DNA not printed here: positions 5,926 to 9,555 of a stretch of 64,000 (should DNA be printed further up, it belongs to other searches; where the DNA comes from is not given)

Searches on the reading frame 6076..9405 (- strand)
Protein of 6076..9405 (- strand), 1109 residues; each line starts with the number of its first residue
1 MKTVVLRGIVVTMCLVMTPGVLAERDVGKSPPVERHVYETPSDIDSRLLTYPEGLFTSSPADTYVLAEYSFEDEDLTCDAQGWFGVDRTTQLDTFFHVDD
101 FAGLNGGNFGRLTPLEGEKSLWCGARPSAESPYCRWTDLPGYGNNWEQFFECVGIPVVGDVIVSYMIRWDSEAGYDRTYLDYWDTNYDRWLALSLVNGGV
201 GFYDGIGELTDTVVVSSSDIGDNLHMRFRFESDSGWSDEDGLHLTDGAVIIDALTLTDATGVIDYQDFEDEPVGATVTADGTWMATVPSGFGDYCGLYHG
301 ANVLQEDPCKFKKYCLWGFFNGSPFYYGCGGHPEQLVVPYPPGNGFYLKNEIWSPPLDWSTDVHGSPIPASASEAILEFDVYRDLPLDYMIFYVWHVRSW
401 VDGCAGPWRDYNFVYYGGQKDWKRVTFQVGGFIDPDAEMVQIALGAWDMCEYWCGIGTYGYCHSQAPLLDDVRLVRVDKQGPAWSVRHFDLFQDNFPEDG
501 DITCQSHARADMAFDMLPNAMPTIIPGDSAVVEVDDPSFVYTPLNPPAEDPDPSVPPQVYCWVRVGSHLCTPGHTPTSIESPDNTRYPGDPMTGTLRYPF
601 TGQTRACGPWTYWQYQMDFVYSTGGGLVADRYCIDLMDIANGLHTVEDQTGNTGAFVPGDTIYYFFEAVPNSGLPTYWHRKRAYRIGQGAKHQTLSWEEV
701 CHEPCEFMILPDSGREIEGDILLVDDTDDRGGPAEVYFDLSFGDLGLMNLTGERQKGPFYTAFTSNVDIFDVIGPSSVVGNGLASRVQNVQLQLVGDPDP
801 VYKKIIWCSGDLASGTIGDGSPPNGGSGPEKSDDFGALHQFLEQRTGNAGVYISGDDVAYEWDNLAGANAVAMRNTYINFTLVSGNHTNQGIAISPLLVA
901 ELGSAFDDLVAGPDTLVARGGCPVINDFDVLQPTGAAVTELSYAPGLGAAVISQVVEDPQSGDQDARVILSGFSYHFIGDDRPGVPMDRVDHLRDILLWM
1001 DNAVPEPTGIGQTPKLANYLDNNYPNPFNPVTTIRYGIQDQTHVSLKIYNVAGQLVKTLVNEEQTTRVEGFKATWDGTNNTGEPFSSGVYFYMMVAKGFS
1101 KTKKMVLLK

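Call 7: search_protein_families(library=pfam, proteins=[window:6076-9405:-], max_evalue=0.001)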
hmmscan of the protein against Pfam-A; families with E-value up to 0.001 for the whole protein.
window:6076-9405:- (1109 aa): 3 families
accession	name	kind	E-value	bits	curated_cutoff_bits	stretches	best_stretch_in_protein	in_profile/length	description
PF18962.6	Por_Secre_tail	-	2.3e-06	28.2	27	1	1024-1106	2-74/75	Secretion system C-terminal sorting domain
PF13585.12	CHU_C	-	2.7e-06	27.9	27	1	1029-1102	15-79/86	CHU_C Type IX secretion signal domain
PF13860.13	FlgD_ig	-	3.6e-06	27.3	27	1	1042-1096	23-75/79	FlgD Ig-like domain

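Call 25: search_protein_families(library=ncbifam, proteins=[window:6076-9405:-], max_evalue=0.001)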
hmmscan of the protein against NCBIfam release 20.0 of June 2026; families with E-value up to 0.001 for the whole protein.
window:6076-9405:- (1109 aa): 5 families
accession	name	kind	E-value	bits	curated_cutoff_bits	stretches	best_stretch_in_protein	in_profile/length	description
TIGR04183.1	Por_Secre_tail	domain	6.6e-09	35.6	23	1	1024-1106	2-70/72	T9SS type A sorting domain-containing protein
NF033707.1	T9SS_sortase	equivalog_domain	3.4e-08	31.6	420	1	1022-1098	1000-1079/1095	type IX secretion system sortase PorU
NF052323.1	T9SSA_dep_M6i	equivalog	1.3e-06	26.7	600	1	1023-1102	960-1032/1043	T9SS-dependent M6-like inactivated metalloprotease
NF052228.1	T9SS_PorZ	equivalog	4.2e-06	25.5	260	1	1024-1102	676-748/757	type IX secretion system anionic LPS delivery protein PorZ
NF009276.0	PRK12633.1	equivalog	3.3e-05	23.7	383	1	1036-1096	122-181/234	flagellar basal body rod modification protein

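Call 83: search_protein_families(library=pfam, proteins=[window:6076-9405:-], max_evalue=10)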
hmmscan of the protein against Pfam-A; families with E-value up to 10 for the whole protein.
window:6076-9405:- (1109 aa): 3 families
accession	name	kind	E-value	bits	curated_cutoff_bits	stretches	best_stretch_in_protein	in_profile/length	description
PF18962.6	Por_Secre_tail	-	2.3e-06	28.2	27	1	1024-1106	2-74/75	Secretion system C-terminal sorting domain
PF13585.12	CHU_C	-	2.7e-06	27.9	27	1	1029-1102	15-79/86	CHU_C Type IX secretion signal domain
PF13860.13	FlgD_ig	-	3.6e-06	27.3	27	1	1042-1096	23-75/79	FlgD Ig-like domain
